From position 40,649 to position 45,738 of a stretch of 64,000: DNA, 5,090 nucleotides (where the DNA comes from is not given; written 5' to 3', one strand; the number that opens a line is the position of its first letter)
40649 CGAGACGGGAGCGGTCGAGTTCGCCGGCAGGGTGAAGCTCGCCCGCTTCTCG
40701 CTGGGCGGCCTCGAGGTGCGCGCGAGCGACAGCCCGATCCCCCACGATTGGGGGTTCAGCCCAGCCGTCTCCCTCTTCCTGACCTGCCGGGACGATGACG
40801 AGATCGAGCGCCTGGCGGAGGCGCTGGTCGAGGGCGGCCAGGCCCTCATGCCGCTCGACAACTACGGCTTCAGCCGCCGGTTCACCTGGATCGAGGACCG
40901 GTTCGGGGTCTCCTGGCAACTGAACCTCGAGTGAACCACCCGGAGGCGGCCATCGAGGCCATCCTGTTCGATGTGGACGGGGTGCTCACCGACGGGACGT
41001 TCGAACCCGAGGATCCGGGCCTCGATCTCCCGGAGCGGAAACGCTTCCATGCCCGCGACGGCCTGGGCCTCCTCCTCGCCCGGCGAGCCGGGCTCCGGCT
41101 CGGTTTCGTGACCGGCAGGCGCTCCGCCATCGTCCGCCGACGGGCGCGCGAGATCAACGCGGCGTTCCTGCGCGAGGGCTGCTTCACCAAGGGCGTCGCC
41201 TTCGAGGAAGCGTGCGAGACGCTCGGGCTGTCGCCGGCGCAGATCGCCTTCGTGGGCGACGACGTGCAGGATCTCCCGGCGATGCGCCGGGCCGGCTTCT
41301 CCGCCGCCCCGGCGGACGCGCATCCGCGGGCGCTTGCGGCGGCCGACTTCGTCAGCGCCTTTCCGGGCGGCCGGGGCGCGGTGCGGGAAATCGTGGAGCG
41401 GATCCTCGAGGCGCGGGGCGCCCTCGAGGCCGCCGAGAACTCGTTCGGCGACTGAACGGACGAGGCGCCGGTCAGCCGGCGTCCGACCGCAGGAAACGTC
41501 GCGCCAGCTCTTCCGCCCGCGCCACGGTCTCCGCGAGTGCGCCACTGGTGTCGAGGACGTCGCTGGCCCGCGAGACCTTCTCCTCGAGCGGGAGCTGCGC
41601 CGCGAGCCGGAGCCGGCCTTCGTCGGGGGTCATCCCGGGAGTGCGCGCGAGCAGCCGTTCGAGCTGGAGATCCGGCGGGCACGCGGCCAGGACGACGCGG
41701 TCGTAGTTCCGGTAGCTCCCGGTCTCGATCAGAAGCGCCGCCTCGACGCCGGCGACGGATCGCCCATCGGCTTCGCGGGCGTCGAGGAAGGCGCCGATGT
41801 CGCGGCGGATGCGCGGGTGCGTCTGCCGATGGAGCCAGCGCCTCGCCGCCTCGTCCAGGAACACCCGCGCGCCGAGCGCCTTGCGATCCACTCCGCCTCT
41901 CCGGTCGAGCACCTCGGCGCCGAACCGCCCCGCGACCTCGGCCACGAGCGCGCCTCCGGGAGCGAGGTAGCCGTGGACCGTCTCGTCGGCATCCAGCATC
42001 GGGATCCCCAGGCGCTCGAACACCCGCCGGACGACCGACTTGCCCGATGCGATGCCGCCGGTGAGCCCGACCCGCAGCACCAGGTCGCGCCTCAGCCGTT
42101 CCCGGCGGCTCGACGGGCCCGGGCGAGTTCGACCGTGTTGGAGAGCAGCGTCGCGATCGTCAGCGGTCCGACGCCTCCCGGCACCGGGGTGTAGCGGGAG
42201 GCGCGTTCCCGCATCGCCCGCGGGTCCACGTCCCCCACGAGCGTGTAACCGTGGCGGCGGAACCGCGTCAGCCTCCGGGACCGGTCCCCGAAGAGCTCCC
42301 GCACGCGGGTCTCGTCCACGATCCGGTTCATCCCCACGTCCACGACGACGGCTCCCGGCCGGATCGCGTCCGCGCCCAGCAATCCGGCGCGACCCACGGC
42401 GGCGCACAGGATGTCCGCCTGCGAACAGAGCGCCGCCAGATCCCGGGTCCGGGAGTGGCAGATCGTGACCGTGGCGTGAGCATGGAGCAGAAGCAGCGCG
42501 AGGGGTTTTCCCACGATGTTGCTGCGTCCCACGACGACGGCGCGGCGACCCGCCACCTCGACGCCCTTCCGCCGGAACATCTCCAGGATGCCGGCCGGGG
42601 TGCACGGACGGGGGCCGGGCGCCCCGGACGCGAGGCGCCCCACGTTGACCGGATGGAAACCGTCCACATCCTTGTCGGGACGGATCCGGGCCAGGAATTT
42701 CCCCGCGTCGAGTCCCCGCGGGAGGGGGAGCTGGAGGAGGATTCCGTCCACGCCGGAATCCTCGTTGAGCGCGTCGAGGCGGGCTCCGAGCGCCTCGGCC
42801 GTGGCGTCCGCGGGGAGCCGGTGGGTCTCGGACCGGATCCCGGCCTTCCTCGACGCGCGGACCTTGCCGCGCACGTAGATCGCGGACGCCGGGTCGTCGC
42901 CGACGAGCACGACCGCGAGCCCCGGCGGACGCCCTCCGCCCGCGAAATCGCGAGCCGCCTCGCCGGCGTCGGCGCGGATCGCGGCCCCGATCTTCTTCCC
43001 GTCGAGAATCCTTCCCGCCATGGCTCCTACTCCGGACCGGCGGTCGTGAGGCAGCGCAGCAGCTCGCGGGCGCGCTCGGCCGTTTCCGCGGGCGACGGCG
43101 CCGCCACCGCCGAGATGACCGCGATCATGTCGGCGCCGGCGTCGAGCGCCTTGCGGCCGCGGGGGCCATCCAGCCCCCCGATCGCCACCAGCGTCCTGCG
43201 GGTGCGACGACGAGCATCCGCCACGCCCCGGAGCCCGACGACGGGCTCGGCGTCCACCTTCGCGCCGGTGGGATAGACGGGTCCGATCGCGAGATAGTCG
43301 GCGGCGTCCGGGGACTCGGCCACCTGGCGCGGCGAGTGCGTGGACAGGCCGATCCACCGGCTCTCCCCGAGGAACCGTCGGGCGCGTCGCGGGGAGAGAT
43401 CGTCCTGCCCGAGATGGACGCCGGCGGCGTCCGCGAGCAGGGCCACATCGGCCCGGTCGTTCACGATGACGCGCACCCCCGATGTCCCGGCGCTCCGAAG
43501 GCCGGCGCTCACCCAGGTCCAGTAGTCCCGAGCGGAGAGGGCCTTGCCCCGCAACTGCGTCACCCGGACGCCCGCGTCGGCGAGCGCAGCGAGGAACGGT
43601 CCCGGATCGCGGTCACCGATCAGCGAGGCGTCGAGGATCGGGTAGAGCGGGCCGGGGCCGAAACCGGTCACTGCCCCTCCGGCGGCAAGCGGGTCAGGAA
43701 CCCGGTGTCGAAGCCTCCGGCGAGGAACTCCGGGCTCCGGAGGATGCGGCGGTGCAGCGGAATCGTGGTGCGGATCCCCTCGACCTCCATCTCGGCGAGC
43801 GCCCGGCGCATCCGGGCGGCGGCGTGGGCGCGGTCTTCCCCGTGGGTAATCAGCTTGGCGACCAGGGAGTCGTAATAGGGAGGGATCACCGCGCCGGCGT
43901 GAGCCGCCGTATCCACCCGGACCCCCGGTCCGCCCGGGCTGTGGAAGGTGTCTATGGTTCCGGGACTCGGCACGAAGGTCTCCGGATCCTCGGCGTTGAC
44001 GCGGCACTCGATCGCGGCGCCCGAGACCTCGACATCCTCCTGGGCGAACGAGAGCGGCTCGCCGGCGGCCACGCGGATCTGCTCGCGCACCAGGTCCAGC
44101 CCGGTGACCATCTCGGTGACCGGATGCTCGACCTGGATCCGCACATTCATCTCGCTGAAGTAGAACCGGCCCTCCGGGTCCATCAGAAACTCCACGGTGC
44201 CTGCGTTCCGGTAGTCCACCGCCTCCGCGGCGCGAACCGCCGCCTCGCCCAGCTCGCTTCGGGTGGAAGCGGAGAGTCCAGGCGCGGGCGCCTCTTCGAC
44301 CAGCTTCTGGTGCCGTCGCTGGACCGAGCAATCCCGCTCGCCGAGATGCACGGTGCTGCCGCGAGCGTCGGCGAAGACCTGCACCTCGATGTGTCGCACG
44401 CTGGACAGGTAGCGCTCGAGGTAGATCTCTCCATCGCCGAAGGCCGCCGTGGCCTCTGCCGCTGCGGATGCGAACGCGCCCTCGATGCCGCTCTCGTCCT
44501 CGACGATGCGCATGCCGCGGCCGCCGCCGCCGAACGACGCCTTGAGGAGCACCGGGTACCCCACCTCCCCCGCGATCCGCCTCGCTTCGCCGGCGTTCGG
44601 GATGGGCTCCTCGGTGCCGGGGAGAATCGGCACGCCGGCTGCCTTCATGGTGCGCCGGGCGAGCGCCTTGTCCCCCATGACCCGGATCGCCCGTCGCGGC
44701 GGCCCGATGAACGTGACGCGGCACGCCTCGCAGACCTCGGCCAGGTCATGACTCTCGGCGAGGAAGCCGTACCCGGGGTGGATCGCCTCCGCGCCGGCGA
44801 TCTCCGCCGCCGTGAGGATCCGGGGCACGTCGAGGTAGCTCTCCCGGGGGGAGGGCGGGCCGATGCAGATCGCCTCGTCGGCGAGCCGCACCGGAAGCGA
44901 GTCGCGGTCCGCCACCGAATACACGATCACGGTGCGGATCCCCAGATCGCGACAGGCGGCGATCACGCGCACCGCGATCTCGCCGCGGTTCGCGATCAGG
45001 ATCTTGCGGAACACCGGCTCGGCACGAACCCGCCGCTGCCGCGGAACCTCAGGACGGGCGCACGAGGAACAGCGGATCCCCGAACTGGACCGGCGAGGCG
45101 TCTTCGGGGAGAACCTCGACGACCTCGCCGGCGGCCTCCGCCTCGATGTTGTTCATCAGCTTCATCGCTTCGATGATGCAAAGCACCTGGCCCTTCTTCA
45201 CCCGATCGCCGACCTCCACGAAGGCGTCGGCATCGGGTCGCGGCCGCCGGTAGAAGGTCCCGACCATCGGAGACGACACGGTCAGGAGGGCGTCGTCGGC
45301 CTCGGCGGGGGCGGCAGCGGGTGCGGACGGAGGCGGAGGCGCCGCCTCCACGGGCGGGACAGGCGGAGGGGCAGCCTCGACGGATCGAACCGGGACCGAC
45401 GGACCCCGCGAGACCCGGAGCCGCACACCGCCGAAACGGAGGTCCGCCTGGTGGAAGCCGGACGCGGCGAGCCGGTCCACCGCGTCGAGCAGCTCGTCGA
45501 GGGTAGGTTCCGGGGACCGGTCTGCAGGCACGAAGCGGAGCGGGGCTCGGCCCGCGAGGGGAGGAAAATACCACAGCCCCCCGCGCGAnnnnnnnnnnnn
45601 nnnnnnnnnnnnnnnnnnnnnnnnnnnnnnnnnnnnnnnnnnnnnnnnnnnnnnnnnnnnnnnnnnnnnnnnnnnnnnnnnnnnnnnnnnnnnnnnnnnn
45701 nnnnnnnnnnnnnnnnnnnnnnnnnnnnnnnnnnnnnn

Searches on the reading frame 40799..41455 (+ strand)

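Call 62: search_protein_families(library=pfam, proteins=[window:40799-41455:+], max_evalue=0.001)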
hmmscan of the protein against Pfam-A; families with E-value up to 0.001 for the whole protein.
window:40799-41455:+ (218 aa): 3 families
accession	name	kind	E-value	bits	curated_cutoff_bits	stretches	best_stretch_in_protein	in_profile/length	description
PF00702.32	Hydrolase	-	3.3e-13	50.9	26.4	1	94-166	110-191/191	haloacid dehalogenase-like hydrolase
PF08282.18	Hydrolase_3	-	8e-08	32.7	20.9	1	130-187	187-244/255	haloacid dehalogenase-like hydrolase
PF13419.12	HAD_2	-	0.00063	20.3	23.8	0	131-169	134-175/178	Haloacid dehalogenase-like hydrolase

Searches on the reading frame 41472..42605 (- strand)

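Call 62: search_protein_families(library=pfam, proteins=[window:41472-42605:-], max_evalue=0.001)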
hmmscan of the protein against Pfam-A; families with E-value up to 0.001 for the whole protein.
window:41472-42605:- (377 aa): 1 family
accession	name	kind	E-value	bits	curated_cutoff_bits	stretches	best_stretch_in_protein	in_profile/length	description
PF01121.26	CoaE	-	6.7e-40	137.1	27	1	179-358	3-179/180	Dephospho-CoA kinase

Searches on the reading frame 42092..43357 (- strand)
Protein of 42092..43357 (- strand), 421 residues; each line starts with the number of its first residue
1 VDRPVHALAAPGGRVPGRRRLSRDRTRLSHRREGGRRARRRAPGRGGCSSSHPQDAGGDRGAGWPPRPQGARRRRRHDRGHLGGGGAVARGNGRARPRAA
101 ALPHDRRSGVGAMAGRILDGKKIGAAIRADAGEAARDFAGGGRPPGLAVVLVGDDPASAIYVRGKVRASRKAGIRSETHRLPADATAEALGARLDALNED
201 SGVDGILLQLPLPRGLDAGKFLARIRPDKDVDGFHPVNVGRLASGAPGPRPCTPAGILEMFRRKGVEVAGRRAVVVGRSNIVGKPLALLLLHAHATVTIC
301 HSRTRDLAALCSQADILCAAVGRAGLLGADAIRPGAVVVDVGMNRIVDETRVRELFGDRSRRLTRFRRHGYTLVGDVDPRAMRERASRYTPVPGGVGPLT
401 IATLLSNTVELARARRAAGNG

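Call 62: search_protein_families(library=pfam, proteins=[window:42092-43357:-], max_evalue=0.001)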
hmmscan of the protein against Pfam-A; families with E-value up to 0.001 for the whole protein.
window:42092-43357:- (421 aa): 2 families
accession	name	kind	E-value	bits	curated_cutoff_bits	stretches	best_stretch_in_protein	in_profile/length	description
PF02882.25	THF_DHG_CYH_C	-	3.5e-61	205.6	27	1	235-414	1-158/160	Tetrahydrofolate dehydrogenase/cyclohydrolase, NAD(P)-binding domain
PF00763.28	THF_DHG_CYH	-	1.3e-33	116.1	32.8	1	118-232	1-115/115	Tetrahydrofolate dehydrogenase/cyclohydrolase, catalytic domain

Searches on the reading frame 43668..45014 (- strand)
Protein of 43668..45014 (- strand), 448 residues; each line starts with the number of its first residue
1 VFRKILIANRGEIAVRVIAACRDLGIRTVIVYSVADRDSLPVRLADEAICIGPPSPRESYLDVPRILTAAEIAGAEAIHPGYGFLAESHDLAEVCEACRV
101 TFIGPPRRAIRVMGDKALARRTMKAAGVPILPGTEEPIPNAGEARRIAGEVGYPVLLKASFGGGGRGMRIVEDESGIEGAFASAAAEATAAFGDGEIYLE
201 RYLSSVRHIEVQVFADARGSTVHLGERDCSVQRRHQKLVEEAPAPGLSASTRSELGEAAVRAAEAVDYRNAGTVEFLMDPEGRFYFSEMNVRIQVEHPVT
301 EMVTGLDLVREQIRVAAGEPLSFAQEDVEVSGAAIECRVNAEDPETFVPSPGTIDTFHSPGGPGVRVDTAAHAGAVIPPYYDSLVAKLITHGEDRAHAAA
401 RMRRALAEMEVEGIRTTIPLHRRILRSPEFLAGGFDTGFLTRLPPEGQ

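Call 12: search_protein_families(library=pfam, proteins=[window:43668-45014:-], max_evalue=0.01)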
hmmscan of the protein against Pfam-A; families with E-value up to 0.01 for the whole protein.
window:43668-45014:- (448 aa): 4 families
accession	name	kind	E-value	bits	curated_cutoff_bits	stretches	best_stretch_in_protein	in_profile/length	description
PF02786.22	CPSase_L_D2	-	1.1e-76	257.5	19.8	1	115-322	1-209/211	Carbamoyl-phosphate synthase L chain, ATP binding domain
PF00289.28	Biotin_carb_N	-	1.5e-42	145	25.5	1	1-110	1-110/110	Biotin carboxylase, N-terminal domain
PF02785.25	Biotin_carb_C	-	8.5e-40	135.7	32.4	1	336-441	1-107/108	Biotin carboxylase C-terminal domain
PF07478.18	Dala_Dala_lig_C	-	1.4e-08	34.9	24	1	145-290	29-173/204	D-ala D-ala ligase C-terminus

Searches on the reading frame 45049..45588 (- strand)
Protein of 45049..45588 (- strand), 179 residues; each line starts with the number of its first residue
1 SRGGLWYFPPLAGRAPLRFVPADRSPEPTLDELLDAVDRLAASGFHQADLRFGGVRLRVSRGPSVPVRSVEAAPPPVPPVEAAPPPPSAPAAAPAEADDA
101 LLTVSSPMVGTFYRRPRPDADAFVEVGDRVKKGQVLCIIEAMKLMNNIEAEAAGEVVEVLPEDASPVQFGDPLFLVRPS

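Call 62: search_protein_families(library=pfam, proteins=[window:45049-45588:-], max_evalue=0.001)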
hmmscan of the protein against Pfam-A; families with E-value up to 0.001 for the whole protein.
window:45049-45588:- (179 aa): 3 families
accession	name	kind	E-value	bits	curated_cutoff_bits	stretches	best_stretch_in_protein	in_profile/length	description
PF00364.28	Biotin_lipoyl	-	3.6e-22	78.4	22.1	1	103-174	2-71/73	Biotin-requiring enzyme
PF13533.13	Biotin_lipoyl_2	-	0.00021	21.5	29.8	0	123-139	15-31/32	Biotin-lipoyl like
PF13375.12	RnfC_N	-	0.00025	21.5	25.6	1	120-161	42-82/101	RnfC Barrel sandwich hybrid domain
